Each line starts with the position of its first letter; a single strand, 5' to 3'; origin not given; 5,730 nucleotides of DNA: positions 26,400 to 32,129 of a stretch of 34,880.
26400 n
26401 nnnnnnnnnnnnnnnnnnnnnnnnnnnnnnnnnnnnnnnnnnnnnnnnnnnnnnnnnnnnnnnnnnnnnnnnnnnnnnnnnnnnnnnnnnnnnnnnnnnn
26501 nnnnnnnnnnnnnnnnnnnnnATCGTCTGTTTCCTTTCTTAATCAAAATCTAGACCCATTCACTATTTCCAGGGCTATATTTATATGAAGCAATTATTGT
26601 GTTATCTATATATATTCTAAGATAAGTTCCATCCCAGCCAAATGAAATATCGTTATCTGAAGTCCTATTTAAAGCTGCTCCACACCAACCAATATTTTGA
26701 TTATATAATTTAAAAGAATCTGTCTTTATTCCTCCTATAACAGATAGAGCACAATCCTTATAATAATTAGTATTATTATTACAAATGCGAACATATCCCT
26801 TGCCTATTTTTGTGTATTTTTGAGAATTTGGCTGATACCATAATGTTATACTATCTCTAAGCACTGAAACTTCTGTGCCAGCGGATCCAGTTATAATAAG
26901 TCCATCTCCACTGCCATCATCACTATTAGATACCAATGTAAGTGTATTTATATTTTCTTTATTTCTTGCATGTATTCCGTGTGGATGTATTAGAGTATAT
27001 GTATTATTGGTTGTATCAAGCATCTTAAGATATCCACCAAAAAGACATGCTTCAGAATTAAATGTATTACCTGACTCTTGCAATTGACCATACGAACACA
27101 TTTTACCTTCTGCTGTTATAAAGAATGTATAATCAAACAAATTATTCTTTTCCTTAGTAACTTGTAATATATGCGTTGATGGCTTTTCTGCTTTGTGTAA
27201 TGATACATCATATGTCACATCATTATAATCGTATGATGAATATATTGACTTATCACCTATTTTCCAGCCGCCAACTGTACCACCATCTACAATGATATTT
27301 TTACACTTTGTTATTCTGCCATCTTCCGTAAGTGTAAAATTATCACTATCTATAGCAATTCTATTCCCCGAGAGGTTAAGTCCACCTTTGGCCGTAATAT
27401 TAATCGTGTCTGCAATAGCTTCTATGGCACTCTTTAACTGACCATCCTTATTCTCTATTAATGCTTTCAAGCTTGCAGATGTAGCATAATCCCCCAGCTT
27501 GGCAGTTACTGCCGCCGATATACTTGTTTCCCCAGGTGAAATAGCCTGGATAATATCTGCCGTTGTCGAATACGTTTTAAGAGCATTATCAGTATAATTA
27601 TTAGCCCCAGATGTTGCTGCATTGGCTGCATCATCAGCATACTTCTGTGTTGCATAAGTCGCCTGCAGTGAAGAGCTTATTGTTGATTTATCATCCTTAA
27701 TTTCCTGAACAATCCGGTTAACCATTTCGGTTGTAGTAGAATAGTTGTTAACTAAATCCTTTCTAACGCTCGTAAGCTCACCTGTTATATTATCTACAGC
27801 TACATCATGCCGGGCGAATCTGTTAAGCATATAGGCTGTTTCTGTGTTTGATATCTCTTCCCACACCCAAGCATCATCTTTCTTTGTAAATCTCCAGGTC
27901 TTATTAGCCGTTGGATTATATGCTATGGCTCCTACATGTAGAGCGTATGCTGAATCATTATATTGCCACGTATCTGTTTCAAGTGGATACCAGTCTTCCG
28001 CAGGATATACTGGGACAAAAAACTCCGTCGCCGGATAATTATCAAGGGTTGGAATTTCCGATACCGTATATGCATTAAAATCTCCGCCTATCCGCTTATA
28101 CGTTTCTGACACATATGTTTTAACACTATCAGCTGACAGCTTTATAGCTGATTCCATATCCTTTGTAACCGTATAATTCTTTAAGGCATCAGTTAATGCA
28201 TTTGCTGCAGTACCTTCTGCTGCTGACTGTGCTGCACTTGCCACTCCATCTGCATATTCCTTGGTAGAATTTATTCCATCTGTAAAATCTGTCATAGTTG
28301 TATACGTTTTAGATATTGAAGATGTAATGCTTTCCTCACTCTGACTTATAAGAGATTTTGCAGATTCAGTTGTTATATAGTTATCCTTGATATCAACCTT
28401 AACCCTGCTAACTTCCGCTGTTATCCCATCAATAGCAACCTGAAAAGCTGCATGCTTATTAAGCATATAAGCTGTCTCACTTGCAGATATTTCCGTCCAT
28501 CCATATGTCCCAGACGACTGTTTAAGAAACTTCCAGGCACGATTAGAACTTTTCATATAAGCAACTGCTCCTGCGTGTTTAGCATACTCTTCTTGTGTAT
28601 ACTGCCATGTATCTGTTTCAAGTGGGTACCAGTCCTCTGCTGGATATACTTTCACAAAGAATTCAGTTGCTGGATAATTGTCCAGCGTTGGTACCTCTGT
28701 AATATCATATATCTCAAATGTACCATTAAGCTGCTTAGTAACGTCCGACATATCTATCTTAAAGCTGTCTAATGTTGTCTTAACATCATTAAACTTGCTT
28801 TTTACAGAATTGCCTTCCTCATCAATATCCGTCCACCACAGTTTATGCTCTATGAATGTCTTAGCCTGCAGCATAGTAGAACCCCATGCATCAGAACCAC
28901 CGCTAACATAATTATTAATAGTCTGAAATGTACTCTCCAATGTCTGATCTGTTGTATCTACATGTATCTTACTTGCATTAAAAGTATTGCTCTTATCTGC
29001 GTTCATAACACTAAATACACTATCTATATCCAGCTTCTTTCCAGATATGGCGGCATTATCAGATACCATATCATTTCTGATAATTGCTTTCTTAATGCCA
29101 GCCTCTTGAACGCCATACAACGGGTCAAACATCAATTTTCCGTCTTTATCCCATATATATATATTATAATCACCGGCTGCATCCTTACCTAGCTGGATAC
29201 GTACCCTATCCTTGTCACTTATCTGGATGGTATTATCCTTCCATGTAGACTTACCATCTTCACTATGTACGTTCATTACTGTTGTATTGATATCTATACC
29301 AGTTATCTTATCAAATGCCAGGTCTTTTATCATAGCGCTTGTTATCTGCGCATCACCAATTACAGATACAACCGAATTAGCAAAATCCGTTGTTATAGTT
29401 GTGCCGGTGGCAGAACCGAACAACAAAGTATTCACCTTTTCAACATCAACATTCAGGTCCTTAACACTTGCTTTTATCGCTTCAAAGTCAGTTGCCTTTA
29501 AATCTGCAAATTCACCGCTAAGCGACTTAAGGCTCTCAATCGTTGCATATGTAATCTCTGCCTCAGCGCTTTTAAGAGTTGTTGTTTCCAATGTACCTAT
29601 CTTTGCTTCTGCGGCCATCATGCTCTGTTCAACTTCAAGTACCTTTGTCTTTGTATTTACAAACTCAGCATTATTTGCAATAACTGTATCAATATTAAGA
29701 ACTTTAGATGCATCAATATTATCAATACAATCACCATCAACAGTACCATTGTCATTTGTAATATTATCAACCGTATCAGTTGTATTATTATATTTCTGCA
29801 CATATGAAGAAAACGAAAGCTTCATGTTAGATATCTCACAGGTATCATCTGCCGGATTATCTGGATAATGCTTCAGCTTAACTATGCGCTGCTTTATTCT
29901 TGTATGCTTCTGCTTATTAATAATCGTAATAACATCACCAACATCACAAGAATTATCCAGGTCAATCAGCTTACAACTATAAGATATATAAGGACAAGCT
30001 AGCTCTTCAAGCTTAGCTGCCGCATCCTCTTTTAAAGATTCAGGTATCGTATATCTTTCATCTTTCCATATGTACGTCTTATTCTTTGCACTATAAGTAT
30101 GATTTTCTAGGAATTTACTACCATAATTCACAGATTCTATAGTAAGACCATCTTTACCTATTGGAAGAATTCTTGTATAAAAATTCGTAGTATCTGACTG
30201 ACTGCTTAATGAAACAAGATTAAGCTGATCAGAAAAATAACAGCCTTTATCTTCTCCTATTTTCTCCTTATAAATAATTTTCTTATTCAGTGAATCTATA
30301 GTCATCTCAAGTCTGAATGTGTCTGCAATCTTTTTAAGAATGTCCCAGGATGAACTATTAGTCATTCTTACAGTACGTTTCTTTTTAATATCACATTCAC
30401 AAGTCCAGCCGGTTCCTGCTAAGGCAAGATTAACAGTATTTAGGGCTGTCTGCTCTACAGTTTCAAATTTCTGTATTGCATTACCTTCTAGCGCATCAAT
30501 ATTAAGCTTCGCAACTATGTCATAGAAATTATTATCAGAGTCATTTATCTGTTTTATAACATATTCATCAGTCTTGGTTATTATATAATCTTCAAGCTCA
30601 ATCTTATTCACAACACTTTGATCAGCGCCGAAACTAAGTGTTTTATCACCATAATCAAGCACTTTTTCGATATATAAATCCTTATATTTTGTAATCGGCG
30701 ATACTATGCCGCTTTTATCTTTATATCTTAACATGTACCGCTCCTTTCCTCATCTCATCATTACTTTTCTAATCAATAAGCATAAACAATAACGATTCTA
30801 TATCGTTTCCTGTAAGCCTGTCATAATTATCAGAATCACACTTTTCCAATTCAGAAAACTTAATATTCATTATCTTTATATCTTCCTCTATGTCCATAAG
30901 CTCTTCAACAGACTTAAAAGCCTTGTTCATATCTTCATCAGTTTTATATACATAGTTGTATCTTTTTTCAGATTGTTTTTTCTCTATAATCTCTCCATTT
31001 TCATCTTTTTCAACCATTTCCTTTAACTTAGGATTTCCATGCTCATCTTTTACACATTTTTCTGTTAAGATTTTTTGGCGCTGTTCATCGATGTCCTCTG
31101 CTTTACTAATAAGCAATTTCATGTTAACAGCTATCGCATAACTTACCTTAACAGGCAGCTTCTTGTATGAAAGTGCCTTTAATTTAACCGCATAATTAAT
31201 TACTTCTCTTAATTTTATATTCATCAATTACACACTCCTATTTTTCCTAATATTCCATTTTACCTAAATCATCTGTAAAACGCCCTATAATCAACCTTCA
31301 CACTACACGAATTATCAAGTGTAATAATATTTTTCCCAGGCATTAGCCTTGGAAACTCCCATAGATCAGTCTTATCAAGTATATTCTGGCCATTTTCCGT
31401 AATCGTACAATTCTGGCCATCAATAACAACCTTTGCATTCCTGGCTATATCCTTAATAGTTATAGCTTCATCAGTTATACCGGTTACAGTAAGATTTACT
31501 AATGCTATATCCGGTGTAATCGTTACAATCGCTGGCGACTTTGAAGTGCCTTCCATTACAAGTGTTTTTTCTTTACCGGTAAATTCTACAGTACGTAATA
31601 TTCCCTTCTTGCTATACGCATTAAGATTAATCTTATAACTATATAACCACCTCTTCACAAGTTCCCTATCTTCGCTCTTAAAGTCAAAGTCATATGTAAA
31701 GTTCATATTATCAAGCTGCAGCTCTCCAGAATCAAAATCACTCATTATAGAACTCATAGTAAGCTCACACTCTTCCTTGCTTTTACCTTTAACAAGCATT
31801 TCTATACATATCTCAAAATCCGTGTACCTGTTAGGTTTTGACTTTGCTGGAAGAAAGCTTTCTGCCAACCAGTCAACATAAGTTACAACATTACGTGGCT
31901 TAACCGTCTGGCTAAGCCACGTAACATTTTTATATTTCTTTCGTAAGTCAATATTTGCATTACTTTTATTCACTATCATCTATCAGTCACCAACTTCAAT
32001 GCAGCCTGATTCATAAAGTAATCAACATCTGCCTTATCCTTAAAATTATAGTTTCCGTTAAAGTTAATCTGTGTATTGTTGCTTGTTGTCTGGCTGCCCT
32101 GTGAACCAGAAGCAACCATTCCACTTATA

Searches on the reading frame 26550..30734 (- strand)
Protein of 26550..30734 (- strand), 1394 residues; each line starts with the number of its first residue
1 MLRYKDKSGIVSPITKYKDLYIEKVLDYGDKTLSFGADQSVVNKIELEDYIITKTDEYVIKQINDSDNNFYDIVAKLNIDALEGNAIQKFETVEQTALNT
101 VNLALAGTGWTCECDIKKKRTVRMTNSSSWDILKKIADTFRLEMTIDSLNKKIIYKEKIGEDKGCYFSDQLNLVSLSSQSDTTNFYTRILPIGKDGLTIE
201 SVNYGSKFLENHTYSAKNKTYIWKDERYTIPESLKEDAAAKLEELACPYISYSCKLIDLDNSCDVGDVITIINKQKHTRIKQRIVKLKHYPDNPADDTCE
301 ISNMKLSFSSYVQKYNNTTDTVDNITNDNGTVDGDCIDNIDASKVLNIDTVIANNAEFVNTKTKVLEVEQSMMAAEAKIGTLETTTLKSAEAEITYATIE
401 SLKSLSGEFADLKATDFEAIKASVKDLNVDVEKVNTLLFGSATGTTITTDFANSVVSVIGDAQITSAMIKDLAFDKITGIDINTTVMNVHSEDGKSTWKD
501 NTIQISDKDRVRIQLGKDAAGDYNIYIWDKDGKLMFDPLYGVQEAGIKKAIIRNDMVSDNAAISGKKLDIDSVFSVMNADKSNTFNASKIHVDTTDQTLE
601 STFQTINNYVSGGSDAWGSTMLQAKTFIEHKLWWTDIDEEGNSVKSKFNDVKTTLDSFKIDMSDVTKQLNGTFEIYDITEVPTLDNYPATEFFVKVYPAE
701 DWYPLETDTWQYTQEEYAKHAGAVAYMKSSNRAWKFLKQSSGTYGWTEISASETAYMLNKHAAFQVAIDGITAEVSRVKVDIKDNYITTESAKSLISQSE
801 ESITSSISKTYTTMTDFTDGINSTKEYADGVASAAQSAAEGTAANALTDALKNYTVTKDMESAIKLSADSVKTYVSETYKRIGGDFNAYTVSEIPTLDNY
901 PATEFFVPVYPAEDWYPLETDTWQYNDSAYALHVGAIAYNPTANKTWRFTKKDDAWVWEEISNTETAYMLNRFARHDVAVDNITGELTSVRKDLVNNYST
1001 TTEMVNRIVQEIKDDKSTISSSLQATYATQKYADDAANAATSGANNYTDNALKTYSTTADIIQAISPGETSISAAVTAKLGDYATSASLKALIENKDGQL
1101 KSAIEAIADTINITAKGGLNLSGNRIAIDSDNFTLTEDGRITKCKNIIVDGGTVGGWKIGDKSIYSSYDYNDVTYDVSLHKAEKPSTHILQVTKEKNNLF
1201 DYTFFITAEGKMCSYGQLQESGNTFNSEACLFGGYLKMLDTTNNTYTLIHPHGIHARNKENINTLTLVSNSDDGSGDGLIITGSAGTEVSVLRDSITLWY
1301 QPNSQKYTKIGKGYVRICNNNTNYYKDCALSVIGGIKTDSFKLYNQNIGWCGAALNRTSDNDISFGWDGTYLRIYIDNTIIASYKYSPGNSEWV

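Call 74: search_protein_families(library=phrogs, proteins=[window:26550-30734:-], max_evalue=0.00001)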
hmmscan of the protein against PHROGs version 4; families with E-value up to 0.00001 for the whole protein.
window:26550-30734:- (1394 aa): 9 families
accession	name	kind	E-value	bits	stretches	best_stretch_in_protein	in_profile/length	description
phrog_18110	-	unknown function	6.2e-103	346.2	1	4-558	4-551/567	-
phrog_36443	-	unknown function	1e-85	289.6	1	13-402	14-447/1238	-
phrog_16267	-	unknown function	1.3e-76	258.8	2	39-437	78-429/2299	-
phrog_3475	-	tail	4.9e-39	135.2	1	43-324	439-736/841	minor tail protein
phrog_22322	-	tail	3.1e-24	86.4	1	24-312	36-351/562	tail protein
phrog_5555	-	tail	2.8e-22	79.9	1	39-352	47-384/788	tail protein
phrog_326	-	other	2.4e-20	73.3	1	29-506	354-853/985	tail protein with endopeptidase domain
phrog_4311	-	head and packaging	4.5e-12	46.3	1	167-378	187-418/651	minor head protein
phrog_1067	-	head and packaging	5.2e-07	29.5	1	27-922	38-660/991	minor head protein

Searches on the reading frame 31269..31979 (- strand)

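Call 74: search_protein_families(library=phrogs, proteins=[window:31269-31979:-], max_evalue=0.00001)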
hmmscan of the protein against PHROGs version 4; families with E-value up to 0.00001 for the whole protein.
window:31269-31979:- (236 aa): 1 family
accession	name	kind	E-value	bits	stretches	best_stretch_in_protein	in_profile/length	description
phrog_33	-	tail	3.8e-17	63.6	1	50-232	85-274/651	distal tail protein Dit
